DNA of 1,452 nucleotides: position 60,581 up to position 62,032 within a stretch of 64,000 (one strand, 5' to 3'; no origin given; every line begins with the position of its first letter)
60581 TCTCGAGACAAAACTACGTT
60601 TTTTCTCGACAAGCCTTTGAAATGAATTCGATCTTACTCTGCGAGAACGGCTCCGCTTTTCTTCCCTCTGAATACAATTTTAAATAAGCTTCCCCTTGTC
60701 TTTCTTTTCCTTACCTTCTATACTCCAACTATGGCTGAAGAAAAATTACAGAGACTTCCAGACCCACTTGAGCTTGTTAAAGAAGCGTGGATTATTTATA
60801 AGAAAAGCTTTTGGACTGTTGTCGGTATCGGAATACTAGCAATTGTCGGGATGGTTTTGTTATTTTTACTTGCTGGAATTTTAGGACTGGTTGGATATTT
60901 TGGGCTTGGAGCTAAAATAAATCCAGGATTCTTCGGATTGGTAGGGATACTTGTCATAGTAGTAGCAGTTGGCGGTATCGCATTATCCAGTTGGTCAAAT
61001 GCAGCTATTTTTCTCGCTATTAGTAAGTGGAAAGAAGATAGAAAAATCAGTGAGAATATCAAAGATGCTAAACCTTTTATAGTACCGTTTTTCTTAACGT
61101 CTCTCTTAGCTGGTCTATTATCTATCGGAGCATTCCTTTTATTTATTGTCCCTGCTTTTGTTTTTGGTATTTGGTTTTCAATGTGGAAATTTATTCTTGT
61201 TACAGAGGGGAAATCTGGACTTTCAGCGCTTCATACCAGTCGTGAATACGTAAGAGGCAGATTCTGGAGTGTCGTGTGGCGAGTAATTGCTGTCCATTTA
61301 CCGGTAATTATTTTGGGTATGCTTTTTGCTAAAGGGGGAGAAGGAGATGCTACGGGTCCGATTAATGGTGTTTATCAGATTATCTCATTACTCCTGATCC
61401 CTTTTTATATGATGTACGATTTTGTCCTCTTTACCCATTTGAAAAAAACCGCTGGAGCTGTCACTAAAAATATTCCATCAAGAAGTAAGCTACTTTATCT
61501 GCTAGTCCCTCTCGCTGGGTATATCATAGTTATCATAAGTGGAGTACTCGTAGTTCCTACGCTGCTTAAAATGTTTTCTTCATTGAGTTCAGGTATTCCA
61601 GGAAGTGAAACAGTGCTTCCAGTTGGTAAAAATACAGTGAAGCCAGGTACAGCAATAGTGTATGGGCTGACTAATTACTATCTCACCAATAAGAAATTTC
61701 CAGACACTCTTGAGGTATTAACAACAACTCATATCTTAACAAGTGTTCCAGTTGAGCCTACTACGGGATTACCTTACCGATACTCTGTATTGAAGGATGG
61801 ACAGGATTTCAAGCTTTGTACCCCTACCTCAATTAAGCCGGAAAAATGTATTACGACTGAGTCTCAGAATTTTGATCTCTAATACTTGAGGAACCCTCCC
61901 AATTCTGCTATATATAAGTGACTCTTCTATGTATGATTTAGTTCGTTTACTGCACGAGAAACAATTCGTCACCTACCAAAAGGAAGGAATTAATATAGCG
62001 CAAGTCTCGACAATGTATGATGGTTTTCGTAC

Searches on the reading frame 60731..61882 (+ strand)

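Call 94: search_protein_families(library=pfam, proteins=[window:60731-61882:+], max_evalue=0.1)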
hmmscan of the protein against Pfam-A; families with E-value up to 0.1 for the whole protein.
window:60731-61882:+ (383 aa): 1 family
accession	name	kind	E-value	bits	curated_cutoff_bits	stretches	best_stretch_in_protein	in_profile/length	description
PF04854.19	DUF624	-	0.0078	16.8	24.2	1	13-45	42-74/77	Protein of unknown function, DUF624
